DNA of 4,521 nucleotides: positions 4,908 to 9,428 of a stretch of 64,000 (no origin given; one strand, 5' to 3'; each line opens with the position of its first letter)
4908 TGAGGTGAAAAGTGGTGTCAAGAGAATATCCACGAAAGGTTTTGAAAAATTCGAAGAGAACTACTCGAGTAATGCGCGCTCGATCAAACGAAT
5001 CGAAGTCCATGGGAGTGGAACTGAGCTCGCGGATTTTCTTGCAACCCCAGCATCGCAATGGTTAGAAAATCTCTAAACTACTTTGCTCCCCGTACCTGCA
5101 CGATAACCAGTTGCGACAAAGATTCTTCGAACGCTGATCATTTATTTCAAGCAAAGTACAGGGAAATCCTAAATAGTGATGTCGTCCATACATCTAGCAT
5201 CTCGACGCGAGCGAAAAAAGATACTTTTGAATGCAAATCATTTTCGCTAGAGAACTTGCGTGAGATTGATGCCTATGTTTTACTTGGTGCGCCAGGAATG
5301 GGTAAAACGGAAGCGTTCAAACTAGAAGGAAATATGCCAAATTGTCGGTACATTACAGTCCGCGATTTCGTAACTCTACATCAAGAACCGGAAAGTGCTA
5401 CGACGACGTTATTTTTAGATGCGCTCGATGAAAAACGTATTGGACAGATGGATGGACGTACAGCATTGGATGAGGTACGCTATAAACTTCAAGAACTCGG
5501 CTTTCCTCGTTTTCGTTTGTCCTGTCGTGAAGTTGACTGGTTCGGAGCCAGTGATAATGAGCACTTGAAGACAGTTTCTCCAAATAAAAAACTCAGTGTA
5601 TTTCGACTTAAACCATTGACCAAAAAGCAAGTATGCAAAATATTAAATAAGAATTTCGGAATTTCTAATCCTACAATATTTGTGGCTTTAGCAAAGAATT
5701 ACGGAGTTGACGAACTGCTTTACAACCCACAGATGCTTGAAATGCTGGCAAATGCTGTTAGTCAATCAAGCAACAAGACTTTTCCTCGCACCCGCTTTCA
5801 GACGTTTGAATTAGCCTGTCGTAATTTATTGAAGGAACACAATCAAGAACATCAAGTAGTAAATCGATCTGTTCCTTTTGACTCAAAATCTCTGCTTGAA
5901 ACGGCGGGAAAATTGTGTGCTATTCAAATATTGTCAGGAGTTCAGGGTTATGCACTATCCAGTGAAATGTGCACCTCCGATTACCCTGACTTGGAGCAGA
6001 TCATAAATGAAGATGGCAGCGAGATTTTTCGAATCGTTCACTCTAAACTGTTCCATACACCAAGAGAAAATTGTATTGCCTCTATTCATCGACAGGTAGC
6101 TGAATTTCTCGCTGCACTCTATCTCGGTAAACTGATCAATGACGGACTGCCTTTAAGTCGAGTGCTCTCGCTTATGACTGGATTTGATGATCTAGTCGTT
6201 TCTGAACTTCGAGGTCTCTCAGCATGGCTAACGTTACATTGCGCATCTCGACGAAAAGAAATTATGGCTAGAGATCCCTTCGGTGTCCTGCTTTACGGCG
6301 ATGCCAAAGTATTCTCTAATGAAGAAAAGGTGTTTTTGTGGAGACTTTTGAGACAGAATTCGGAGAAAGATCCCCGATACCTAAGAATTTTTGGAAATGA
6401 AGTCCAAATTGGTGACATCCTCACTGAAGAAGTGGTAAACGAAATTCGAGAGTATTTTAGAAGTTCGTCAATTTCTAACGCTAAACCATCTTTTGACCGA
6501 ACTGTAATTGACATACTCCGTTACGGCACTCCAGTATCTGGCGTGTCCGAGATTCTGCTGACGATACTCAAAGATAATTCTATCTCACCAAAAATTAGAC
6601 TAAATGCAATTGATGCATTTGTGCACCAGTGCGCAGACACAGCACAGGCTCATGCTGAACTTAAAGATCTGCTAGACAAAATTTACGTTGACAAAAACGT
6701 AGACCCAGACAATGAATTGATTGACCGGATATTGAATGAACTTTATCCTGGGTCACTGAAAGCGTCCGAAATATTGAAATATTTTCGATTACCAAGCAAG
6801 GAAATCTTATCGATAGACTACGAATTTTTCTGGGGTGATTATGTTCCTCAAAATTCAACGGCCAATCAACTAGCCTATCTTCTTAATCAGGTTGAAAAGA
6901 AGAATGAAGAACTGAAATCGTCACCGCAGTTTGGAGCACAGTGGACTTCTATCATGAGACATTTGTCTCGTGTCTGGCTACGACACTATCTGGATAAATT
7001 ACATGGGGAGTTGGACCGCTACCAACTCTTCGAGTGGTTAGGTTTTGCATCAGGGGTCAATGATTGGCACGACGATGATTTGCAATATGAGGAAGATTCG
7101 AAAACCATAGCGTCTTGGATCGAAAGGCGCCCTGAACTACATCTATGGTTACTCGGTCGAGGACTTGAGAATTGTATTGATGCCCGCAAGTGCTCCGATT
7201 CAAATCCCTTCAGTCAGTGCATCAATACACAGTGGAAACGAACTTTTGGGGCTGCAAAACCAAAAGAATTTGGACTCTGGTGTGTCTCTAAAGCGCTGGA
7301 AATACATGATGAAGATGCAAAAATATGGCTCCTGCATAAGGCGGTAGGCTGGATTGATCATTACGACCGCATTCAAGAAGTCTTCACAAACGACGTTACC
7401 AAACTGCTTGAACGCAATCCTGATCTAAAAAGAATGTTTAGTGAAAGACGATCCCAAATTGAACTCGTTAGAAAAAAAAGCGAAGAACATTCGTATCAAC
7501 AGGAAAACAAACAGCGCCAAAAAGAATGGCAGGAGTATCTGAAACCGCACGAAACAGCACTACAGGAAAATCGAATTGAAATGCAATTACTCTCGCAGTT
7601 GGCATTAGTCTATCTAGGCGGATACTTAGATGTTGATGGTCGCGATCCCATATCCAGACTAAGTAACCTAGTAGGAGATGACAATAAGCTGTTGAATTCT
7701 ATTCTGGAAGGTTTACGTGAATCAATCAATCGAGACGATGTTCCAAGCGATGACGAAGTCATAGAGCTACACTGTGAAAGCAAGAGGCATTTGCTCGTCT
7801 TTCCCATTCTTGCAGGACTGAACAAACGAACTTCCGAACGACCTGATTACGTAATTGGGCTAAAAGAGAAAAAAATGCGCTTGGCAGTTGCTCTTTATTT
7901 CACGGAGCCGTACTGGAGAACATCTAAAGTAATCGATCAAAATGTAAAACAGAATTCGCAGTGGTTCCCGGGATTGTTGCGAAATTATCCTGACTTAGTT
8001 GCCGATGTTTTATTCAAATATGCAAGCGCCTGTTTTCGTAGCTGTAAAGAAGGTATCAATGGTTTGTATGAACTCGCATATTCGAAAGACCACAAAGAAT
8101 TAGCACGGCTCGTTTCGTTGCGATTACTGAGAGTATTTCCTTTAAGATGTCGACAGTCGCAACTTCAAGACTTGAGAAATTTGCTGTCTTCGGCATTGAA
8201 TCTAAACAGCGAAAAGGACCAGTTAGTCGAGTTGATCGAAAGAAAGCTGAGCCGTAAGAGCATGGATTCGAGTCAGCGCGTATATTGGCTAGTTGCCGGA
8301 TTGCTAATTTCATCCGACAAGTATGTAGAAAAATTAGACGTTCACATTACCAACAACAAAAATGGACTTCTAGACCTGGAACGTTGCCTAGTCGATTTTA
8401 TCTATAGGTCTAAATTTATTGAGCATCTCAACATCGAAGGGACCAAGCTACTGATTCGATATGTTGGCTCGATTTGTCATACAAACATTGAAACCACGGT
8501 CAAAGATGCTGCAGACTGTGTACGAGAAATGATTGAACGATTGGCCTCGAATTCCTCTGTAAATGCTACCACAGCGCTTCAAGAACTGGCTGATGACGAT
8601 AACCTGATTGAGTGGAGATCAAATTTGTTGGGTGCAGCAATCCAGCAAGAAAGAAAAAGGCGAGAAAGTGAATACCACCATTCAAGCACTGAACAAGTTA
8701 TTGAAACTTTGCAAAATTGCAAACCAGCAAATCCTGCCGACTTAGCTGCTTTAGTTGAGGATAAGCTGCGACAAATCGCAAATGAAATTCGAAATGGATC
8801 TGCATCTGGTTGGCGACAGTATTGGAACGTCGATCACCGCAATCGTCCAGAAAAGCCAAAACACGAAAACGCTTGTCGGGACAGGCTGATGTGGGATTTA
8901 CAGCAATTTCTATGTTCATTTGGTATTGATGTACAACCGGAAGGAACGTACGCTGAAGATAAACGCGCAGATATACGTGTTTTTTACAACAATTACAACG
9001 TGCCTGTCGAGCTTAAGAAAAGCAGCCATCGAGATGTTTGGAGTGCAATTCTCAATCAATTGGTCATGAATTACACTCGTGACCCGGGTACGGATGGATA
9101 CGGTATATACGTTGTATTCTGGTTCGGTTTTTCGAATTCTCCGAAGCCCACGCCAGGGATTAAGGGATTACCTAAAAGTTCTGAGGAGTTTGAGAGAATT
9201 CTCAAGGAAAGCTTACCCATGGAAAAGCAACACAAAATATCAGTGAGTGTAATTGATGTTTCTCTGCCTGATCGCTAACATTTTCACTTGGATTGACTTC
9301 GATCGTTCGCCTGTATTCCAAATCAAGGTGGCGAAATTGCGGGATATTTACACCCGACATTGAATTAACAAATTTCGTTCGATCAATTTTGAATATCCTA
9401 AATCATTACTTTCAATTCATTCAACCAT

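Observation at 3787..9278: Candidate undescribed two-gene system: DUF4143-type AAA ATPase with its 3' end overlapped by the start of a 1406-aa STAND-like NTPase-nuclease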

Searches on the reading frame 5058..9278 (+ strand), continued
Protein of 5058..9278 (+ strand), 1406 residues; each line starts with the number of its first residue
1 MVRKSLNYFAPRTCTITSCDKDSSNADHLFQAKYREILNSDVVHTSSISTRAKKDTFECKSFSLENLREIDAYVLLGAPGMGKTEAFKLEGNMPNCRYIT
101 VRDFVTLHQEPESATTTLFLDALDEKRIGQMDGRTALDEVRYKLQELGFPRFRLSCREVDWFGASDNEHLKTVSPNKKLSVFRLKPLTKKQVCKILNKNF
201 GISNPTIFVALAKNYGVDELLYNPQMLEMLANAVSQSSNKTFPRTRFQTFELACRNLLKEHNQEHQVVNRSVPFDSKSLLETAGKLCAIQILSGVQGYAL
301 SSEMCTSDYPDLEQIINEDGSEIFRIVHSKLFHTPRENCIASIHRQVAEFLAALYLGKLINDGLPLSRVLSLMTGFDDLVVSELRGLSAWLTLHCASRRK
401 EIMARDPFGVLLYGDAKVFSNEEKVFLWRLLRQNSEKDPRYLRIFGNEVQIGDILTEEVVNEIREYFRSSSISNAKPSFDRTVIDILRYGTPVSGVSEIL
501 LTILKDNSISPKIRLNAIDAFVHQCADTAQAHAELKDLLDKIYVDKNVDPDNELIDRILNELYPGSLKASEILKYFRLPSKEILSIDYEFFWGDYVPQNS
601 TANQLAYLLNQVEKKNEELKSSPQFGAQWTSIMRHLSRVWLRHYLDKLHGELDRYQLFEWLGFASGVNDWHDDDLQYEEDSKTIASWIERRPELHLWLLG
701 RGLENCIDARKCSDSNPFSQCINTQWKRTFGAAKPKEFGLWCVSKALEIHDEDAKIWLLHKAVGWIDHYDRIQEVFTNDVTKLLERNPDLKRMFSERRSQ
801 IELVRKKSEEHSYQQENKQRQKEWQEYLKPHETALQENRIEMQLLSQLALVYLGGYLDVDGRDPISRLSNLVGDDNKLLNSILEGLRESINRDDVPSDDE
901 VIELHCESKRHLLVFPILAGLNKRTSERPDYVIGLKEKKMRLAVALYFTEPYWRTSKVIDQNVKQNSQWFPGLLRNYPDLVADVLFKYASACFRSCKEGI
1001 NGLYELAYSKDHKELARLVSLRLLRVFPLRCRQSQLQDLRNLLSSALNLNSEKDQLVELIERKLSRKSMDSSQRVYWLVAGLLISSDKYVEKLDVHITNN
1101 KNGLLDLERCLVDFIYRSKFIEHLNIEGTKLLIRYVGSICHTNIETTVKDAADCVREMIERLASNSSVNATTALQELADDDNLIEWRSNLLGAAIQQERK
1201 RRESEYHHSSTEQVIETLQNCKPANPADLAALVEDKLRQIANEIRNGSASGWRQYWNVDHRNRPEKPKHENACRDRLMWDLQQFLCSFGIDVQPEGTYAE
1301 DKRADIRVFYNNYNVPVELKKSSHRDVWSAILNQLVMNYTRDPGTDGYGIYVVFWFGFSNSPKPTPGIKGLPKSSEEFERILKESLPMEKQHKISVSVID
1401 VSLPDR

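Call 86: get_annotated_region(hit=H4, flank=4000)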
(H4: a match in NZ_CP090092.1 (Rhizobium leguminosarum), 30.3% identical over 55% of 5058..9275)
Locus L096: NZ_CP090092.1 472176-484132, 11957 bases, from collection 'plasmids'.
description: Rhizobium leguminosarum strain Gr 12/7 plasmid pRLgr12_2, complete sequence
organism: Rhizobium leguminosarum (NCBI taxid 384)
taxonomy: Bacteria; Pseudomonadota; Alphaproteobacteria; Hyphomicrobiales; Rhizobiaceae; Rhizobium; Rhizobium leguminosarum
host: -; source: Galega,Cell culture,Plant nodule; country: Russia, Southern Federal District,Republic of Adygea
typing (MOB-suite, as given by PLSDB): conjugative; relaxase MOBQ; mating-pair formation MPF_T
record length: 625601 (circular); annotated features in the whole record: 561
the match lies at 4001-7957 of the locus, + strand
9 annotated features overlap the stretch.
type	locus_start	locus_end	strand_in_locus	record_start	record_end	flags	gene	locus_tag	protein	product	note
CDS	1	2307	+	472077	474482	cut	-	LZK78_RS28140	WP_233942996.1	serine/threonine protein kinase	-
CDS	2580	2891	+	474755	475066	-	-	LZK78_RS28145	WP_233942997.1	DUF982 domain-containing protein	-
CDS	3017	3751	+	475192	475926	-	-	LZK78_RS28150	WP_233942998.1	phosphotransferase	-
CDS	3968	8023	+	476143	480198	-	-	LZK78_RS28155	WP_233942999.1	hypothetical protein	-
CDS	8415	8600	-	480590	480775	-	-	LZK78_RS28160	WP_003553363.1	4-oxalocrotonate tautomerase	-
CDS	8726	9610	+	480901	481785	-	-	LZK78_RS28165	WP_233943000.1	LysR family transcriptional regulator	-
CDS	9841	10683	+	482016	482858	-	-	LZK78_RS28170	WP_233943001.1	dienelactone hydrolase family protein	-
CDS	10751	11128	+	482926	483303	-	-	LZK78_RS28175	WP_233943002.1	VOC family protein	-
CDS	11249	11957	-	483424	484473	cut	-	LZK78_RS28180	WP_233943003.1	class I SAM-dependent methyltransferase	-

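Call 87: get_annotated_region(hit=H9, flank=4000)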
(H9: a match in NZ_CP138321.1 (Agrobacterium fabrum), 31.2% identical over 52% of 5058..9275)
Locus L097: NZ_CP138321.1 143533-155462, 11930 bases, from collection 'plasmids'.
description: Agrobacterium fabrum strain L-11 plasmid pAtl-11a, complete sequence
organism: Agrobacterium fabrum (NCBI taxid 1176649)
taxonomy: Bacteria; Pseudomonadota; Alphaproteobacteria; Hyphomicrobiales; Rhizobiaceae; Agrobacterium; Agrobacterium fabrum
host: -; source: Blueberry,Crown gall tissues; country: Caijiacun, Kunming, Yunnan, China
typing (MOB-suite, as given by PLSDB): conjugative; relaxase MOBQ; mating-pair formation MPF_T
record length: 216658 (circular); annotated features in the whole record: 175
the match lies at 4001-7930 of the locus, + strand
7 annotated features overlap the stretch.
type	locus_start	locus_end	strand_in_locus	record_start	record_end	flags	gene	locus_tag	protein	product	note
CDS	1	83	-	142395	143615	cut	-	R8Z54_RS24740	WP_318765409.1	hypothetical protein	-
CDS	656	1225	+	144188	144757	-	-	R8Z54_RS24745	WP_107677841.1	hypothetical protein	-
CDS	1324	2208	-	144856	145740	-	-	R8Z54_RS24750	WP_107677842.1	hypothetical protein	-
CDS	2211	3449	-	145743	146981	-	-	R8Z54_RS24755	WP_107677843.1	hypothetical protein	-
CDS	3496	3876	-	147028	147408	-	-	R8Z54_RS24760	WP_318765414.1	DUF2513 domain-containing protein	-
CDS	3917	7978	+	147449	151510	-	-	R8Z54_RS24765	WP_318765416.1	hypothetical protein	-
CDS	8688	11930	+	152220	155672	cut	-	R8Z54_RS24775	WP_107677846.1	serine/threonine-protein kinase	-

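Call 88: get_annotated_region(hit=H11, flank=4000)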
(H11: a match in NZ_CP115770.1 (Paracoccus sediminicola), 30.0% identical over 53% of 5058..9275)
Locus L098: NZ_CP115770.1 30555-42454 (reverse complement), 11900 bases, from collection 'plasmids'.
description: Paracoccus sediminicola strain SCSIO 76264 plasmid p2, complete sequence
organism: Paracoccus sediminicola (NCBI taxid 3017783)
taxonomy: Bacteria; Pseudomonadota; Alphaproteobacteria; Rhodobacterales; Paracoccaceae; Paracoccus; Paracoccus sediminicola
host: -; source: cell culture,sediment; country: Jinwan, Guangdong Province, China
typing (MOB-suite, as given by PLSDB): conjugative; replicon rep_cluster_558; relaxase MOBP; mating-pair formation MPF_T
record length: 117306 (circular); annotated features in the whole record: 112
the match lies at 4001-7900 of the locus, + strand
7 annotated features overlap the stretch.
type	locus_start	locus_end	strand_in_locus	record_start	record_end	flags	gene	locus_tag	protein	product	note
CDS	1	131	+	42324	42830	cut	-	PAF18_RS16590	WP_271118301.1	2Fe-2S iron-sulfur cluster-binding protein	-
CDS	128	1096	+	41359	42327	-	-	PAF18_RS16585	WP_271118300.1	xanthine dehydrogenase family protein subunit M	-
CDS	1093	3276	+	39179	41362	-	-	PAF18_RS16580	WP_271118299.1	xanthine dehydrogenase family protein molybdopterin-binding subunit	-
CDS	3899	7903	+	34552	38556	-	-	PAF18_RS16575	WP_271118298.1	hypothetical protein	-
CDS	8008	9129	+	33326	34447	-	-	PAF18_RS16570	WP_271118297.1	DUF4143 domain-containing protein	-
CDS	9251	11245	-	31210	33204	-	-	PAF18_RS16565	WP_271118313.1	type IV secretory system conjugative DNA transfer family protein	-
CDS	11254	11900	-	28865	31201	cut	-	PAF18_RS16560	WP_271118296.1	relaxase/mobilization nuclease domain-containing protein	-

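Call 112: search_dna_similar(query=window:5058-9275:+, collection=phages, mode=protein, max_rows=10)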
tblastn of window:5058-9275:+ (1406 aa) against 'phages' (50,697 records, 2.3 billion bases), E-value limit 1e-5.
Records with a match: 1; places in all: 1; records where one place covers at least 80% of the query: 0.
Best place of each record, by identity: <60% 1.
By first word of the organism name: Bacteriophage 1.
By host as written in the record: - 1.
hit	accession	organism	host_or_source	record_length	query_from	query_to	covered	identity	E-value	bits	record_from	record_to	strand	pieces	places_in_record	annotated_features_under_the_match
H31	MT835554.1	Bacteriophage sp.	human fecal samples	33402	326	1401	26%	34.0%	2e-23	181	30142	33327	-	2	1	record has no annotation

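Call 115: search_protein_families(library=ncbifam, proteins=[L084:10021-10362:+, L084:10343-11203:+, L071:5100-6344:+, L094:8035-8340:+, L094:8367-8819:+, L098:8008-9126:+, L095:2121-3584:+, L010:6748-8016:+], max_evalue=0.01)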
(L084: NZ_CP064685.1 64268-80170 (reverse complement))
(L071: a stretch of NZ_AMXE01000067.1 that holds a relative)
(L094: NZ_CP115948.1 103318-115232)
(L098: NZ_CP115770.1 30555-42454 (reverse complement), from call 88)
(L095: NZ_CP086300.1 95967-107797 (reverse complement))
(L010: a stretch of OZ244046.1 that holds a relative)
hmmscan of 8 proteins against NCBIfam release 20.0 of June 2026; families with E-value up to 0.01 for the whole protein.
L084:10021-10362:+ (114 aa): 1 family
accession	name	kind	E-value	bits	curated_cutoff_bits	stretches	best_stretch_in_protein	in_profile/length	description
NF041858.1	anti_silent_Mip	exception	0.0051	16.4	50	1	69-99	3-33/46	anti-silencing protein Mip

L084:10343-11203:+ (287 aa): 1 family
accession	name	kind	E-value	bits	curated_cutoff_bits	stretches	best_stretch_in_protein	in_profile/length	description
NF041819.1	Dsr2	equivalog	1.8e-06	26.3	1400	1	2-114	116-223/1215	anti-phage defense-associated sirtuin Dsr2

L071:5100-6344:+ (415 aa): 0 families

L094:8035-8340:+ (102 aa): 0 families

L094:8367-8819:+ (151 aa): 0 families

L098:8008-9126:+ (373 aa): 1 family
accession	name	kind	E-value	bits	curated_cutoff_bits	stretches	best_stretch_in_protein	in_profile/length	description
NF053606.1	Sta1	subfamily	0.0014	18.7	80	1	171-226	15-66/100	Sta1 family transcriptional regulator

L095:2121-3584:+ (488 aa): 0 families

L010:6748-8016:+ (423 aa): 5 families
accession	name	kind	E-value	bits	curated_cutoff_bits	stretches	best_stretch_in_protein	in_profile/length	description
TIGR03015.1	pepcterm_ATPase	hypoth_equivalog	1.7e-05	24.4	324.5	1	23-177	45-198/269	XrtA/PEP-CTERM system-associated ATPase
TIGR02533.1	type_II_gspE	equivalog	0.0015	17.3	630.25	1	12-60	234-282/486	type II secretion system ATPase GspE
NF009154.0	PRK12497.3-3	equivalog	0.0041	17.1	109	1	321-382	6-64/123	YraN family protein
NF011273.0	PRK14680.1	equivalog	0.0048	16.8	199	0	349-382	29-60/134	hypothetical protein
NF053534.1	T4PilAsmATPsTfpB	equivalog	0.0089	14.5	850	0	15-62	330-377/584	type IV pilus assembly ATPase TfpB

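Call 118: search_protein_families(library=pfam, proteins=[L002:4600-6948:-], max_evalue=0.01)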
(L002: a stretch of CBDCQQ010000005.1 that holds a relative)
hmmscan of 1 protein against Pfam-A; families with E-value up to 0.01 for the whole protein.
L002:4600-6948:- (783 aa): 4 families
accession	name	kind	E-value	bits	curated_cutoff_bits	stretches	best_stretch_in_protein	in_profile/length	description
PF21804.3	Transposase_29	-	1.7e-97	327.4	27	1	244-781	19-561/562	Transposase protein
PF13518.12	HTH_28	-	0.00039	20.9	25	0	92-126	11-44/52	Helix-turn-helix domain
PF06005.17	ZapB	-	0.0011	19.8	31.5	1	606-662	8-58/71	Cell division protein ZapB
PF16526.10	CLZ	-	0.0049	17.7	26.7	0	595-650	17-70/71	C-terminal leucine zipper domain of cyclic nucleotide-gated channels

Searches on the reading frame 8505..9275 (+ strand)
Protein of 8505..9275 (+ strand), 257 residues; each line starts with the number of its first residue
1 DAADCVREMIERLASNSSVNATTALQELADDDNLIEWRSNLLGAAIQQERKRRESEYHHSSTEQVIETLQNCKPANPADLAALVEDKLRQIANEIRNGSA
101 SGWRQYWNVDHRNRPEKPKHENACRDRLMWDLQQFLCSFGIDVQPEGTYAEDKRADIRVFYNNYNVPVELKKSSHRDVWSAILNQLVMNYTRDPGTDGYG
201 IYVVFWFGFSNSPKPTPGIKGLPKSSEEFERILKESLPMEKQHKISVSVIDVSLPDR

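Call 41: predict_structure(alignment_id=A2)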
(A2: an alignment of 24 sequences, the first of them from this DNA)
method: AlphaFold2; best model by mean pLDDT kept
length: 257 residues; sequences in the alignment: 24
mean_pLDDT: 83.8   pTM: 0.69
mean pLDDT of the five models: 83.8, 83.6, 83.1, 79.2, 78.4
residues with pLDDT >= 90: 106; 70-90: 115; 50-70: 27; < 50: 9
segments of 3 or more residues with pLDDT < 50: 57-60, 148-152
pLDDT, mean of each block of 10 residues (from residue 1): 90 86 91 92 86 56 56 82 91 84 88 88 92 90 73 71 90 91 80 78 90 81 92 89 90 84
secondary structure, 60 per line:
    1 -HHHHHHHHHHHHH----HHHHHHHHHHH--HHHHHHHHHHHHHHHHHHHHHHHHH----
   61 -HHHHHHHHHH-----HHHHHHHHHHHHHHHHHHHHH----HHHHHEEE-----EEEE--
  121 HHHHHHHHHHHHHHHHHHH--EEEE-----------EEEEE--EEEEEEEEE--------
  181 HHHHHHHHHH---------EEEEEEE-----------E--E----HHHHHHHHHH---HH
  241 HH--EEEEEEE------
elements in order: H2-14 H19-29 H32-56 H62-71 H77-97 H102-106 E107-109 E115-118 H121-139 E142-145 E157-161 E164-172 H181-190 E200-206 H226-235 H239-242 E245-251

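Call 45: fold_search(model_id=the predicted structure, library=pdb)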
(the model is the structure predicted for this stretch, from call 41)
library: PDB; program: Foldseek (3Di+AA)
matches with E <= 10: 766; with E <= 0.001: 0
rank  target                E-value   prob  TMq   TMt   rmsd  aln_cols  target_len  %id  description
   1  8q44_A                2.1e-02  0.54  0.26  0.16  19.5       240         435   11  Crystal structure of cA4-bound Can2 (E364R) in complex with oligo-T DNA (released 2023-11-22)
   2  8q42_B                2.8e-02  0.41  0.25  0.17  24.6       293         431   10  Crystal structure of cA4-bound Can2 (E341A) in complex with oligo-A DNA (released 2023-11-22)
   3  8q3z_A                3.2e-02  0.77  0.32  0.20  15.9       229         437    7  Crystal structure of cA4-bound Can2 from Thermoanaerobacter brockii (released 2023-11-22)
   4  6sce_A                3.2e-02  0.72  0.24  0.11  11.8       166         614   16  Structure of a Type III CRISPR defence DNA nuclease activated by cyclic oligoadenylate (released 2020-02-19)
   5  8q43_A                5.7e-02  0.51  0.32  0.21  25.7       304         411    8  Crystal structure of cA4-bound Can2 (E341A) in complex with oligo-C DNA (released 2023-11-22)
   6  8q44_B                6.4e-02  0.41  0.26  0.17  16.6       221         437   10  Crystal structure of cA4-bound Can2 (E364R) in complex with oligo-T DNA (released 2023-11-22)
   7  3hte_E                8.1e-02  0.44  0.24  0.21  14.2       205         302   13  Crystal structure of nucleotide-free hexameric ClpX (released 2009-11-24)
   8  3bm3_A                8.1e-02  0.30  0.25  0.24  11.7       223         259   13  Restriction endonuclease PspGI-substrate DNA complex (released 2008-09-16)
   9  3bm3_B                9.6e-02  0.30  0.23  0.23  13.1       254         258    7  Restriction endonuclease PspGI-substrate DNA complex (released 2008-09-16)
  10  8z4i_B                1.0e-01  0.30  0.26  0.20  11.5       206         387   11  crystal structure of Cdn1 in complex with cA3 (released 2026-02-04)
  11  7oea_L                1.0e-01  0.13  0.16  0.05  12.8       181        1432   12  Lassa virus L protein bound to 3' promoter RNA (well-resolved polymerase core) [3END-CORE] (released 2021-12-01)
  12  8q42_A                1.2e-01  0.30  0.26  0.17  16.9       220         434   10  Crystal structure of cA4-bound Can2 (E341A) in complex with oligo-A DNA (released 2023-11-22)
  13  7oeb_L                1.2e-01  0.12  0.16  0.04  14.5       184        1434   11  Lassa virus L protein bound to 3' promoter RNA (well-resolved endonuclease) [3END-ENDO] (released 2021-12-01)
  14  4r2l_B                1.5e-01  0.38  0.19  0.32   7.2        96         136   14  Crystal structure of YnaF (Universal Stress Protein F) from Salmonella typhimurium (released 2015-02-04)
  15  8q3y_A                1.5e-01  0.15  0.24  0.15  25.1       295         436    9  Crystal structure of apo Can2 from Thermoanaerobacter brockii (released 2023-11-22)
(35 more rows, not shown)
